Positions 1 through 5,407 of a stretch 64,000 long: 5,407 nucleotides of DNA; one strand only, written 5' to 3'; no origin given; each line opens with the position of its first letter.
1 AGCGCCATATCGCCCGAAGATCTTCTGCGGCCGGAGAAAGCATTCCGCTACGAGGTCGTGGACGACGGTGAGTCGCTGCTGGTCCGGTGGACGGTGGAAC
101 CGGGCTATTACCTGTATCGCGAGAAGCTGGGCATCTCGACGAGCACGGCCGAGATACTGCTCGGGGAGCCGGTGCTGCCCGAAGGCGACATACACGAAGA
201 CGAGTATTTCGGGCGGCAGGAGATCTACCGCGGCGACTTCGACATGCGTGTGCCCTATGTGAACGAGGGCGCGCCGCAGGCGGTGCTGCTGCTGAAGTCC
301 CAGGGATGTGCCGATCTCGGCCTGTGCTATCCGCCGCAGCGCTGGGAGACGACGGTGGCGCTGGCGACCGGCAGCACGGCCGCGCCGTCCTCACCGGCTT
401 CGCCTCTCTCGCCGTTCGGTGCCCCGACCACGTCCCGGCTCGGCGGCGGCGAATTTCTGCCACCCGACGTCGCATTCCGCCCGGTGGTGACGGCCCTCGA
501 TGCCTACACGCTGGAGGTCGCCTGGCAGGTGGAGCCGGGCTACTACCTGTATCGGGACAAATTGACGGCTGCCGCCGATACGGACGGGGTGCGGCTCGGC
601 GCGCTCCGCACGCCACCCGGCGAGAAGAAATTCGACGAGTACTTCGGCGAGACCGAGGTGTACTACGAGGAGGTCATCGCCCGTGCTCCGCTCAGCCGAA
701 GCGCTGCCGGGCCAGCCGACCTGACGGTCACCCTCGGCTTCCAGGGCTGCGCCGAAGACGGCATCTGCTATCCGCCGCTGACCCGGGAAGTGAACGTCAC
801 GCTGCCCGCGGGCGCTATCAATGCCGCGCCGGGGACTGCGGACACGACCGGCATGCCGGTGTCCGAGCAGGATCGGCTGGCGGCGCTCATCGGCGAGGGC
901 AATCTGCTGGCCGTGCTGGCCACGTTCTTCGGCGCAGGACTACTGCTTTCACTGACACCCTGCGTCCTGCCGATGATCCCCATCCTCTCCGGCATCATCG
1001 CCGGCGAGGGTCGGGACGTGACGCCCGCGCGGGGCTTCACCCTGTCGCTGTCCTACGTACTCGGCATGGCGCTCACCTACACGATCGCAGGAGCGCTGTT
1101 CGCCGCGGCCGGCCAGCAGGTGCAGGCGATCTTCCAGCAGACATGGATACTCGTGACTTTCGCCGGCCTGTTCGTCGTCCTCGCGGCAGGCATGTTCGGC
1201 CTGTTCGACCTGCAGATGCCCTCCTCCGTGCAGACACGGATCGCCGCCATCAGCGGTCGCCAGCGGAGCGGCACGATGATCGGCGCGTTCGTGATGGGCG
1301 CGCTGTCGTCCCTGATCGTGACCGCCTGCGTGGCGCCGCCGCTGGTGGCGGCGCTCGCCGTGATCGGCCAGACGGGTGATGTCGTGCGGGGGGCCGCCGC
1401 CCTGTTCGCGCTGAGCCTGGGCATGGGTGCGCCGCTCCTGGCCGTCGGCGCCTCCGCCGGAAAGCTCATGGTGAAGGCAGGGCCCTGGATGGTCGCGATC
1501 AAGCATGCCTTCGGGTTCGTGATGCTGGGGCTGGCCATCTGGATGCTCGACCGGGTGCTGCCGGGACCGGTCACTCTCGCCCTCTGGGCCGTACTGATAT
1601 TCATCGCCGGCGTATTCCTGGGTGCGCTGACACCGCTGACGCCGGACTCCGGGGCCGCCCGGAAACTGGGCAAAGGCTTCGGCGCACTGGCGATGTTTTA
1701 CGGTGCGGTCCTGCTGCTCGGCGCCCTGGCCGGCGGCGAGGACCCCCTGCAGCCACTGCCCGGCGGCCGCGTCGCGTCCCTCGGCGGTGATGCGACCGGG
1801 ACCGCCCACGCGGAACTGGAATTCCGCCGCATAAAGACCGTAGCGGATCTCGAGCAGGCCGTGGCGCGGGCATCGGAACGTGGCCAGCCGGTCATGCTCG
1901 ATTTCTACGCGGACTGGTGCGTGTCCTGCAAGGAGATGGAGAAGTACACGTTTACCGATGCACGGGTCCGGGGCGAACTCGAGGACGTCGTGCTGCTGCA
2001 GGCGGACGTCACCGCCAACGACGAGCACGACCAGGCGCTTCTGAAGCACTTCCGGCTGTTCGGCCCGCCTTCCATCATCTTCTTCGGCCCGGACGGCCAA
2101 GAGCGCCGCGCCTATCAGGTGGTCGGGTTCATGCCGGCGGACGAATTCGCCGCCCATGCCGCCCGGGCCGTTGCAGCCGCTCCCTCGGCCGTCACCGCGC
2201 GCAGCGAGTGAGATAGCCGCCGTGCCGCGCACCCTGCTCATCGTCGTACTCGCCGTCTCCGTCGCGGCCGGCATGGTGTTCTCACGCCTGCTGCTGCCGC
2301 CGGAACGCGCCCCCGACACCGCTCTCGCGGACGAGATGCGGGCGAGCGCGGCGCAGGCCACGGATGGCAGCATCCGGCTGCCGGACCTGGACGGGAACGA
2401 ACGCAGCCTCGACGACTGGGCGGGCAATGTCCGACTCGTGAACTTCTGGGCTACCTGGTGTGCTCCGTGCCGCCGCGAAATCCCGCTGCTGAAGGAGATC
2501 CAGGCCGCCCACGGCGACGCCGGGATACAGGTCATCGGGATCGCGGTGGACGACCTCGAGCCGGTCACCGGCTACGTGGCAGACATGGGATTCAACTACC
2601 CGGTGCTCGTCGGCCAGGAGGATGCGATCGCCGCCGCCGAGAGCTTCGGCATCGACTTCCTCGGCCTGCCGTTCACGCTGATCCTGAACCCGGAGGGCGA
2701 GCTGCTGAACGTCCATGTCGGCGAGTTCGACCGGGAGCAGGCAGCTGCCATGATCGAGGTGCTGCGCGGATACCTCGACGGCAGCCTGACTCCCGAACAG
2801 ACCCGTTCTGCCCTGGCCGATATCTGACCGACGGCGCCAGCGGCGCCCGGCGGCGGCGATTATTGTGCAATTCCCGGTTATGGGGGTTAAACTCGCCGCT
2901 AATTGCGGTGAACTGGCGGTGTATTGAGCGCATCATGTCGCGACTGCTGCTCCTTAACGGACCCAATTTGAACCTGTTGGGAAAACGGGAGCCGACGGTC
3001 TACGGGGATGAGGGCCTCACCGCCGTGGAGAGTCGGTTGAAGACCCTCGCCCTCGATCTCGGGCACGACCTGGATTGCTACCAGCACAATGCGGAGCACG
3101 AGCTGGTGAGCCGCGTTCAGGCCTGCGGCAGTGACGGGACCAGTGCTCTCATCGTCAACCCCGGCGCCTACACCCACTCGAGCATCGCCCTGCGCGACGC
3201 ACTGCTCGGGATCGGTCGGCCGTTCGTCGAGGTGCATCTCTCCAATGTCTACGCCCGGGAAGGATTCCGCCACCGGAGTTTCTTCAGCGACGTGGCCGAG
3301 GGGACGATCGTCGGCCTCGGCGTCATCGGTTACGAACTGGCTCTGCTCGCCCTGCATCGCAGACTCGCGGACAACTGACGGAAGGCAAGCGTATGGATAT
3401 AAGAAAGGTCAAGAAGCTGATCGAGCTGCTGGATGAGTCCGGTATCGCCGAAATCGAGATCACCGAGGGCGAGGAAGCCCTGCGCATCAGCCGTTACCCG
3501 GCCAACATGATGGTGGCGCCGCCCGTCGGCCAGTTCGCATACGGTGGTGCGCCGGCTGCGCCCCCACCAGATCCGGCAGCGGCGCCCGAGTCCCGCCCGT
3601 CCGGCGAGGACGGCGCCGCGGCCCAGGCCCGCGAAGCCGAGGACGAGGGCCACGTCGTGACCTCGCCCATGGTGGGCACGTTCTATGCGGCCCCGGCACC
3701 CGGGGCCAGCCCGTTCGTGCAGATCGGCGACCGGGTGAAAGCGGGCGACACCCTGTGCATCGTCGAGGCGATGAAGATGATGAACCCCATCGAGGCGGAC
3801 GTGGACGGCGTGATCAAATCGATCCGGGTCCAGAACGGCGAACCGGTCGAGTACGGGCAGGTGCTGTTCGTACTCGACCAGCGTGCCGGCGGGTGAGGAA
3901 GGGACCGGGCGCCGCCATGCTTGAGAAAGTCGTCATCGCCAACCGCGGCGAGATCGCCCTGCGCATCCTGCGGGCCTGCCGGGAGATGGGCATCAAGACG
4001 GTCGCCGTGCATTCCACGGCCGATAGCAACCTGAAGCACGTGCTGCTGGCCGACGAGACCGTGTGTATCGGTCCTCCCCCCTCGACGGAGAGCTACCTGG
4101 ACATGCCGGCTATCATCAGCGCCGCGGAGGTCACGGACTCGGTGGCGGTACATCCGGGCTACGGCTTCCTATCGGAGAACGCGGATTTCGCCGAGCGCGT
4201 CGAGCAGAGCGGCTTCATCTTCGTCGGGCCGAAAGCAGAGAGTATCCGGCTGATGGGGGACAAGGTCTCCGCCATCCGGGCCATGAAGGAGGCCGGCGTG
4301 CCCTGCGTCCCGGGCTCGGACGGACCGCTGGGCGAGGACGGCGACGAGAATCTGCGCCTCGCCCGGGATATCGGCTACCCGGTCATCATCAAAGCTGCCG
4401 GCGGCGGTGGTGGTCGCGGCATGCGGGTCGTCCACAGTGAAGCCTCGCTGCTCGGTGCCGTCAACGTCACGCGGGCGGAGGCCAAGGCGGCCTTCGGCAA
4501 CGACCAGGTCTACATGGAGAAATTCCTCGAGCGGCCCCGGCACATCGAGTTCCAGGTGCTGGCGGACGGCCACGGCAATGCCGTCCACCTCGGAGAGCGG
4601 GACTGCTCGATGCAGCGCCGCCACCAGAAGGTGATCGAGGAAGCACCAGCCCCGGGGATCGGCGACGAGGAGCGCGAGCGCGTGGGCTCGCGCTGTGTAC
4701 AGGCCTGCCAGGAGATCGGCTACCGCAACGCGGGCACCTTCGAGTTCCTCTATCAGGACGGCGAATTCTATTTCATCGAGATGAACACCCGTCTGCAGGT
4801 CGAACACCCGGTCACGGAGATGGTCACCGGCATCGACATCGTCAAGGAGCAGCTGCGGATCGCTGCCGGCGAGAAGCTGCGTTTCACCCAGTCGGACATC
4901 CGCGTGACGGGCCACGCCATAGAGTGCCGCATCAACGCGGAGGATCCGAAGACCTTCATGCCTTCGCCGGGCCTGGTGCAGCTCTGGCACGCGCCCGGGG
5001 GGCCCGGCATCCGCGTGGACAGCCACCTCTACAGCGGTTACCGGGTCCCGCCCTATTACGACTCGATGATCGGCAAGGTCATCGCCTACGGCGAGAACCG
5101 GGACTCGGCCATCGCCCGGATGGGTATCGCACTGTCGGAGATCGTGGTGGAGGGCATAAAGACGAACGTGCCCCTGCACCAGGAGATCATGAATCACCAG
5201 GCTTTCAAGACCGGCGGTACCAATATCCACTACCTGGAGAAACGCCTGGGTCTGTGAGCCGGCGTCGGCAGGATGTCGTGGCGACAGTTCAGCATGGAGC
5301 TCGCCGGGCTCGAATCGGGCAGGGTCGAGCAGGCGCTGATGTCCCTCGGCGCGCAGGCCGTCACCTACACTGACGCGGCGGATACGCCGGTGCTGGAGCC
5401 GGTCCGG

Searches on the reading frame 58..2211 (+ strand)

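Call 32: search_protein_families(library=pfam, proteins=[window:58-2211:+], max_evalue=0.00001)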
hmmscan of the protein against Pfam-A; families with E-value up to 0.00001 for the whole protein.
window:58-2211:+ (717 aa): 6 families
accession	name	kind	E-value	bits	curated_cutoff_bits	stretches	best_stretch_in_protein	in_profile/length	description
PF02683.22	DsbD_TM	-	9.3e-89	296.9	27.1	1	284-501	2-219/219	Cytochrome C biogenesis protein transmembrane domain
PF11412.14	DsbD_N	-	5.7e-57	191.3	25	2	132-247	3-117/119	Thiol:disulfide interchange protein DsbD, N-terminal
PF13899.12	Thioredoxin_7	-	3.6e-17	62.7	27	1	596-678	4-83/83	Thioredoxin-like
PF13098.12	Thioredoxin_2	-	6.6e-12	46.1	27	1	606-699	2-102/104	Thioredoxin-like domain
PF13386.12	DsbD_2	-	1.8e-10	41.5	24.9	1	290-491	2-197/199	Cytochrome C biogenesis protein transmembrane region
PF00085.26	Thioredoxin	-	1.1e-07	32.2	23.5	1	600-699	12-99/103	Thioredoxin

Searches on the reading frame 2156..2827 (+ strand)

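Call 32: search_protein_families(library=pfam, proteins=[window:2156-2827:+], max_evalue=0.00001)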
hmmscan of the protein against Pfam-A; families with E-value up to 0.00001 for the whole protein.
window:2156-2827:+ (223 aa): 4 families
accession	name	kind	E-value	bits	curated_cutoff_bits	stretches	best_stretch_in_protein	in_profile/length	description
PF08534.16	Redoxin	-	4.1e-20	72.5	26.6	1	69-195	7-143/148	Redoxin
PF00578.27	AhpC-TSA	-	5.8e-18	65.5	26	1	73-183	8-121/124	AhpC/TSA family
PF00085.26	Thioredoxin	-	3e-06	27.6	23.5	1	92-135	20-62/103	Thioredoxin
PF13905.12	Thioredoxin_8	-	3.6e-06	27.7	27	1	90-182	1-93/94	Thioredoxin-like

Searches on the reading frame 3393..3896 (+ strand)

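Call 32: search_protein_families(library=pfam, proteins=[window:3393-3896:+], max_evalue=0.00001)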
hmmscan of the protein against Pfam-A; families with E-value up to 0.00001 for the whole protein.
window:3393-3896:+ (167 aa): 2 families
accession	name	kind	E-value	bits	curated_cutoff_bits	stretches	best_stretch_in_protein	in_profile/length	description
PF00364.28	Biotin_lipoyl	-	1.1e-25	89.7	22.1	1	88-161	2-73/73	Biotin-requiring enzyme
PF13533.13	Biotin_lipoyl_2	-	5.9e-10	39.2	29.8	1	132-162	2-32/32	Biotin-lipoyl like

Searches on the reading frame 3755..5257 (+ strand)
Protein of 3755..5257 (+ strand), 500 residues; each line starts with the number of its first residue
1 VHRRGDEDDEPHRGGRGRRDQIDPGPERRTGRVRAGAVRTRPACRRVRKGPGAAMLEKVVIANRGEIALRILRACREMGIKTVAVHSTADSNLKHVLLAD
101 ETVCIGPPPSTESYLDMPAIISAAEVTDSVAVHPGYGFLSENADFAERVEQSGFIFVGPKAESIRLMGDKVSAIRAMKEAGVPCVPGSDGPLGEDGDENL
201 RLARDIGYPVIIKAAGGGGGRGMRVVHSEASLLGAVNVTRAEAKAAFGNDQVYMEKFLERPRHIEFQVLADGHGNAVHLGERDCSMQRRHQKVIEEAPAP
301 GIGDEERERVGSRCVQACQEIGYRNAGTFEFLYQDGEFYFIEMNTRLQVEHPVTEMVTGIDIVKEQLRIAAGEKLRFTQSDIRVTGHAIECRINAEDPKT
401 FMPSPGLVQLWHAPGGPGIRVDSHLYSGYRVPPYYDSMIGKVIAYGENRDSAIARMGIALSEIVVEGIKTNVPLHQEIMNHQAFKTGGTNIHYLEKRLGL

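Call 32: search_protein_families(library=pfam, proteins=[window:3755-5257:+], max_evalue=0.00001)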
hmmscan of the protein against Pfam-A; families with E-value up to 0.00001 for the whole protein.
window:3755-5257:+ (500 aa): 4 families
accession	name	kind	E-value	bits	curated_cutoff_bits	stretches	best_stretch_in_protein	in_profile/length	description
PF02786.22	CPSase_L_D2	-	3.7e-85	285.2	19.8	1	169-376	1-209/211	Carbamoyl-phosphate synthase L chain, ATP binding domain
PF00289.28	Biotin_carb_N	-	7e-45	152.5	25.5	1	55-164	1-110/110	Biotin carboxylase, N-terminal domain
PF02785.25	Biotin_carb_C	-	7e-40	135.9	32.4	1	390-495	1-107/108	Biotin carboxylase C-terminal domain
PF07478.18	Dala_Dala_lig_C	-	3.5e-07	30.4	24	1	202-345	31-174/204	D-ala D-ala ligase C-terminus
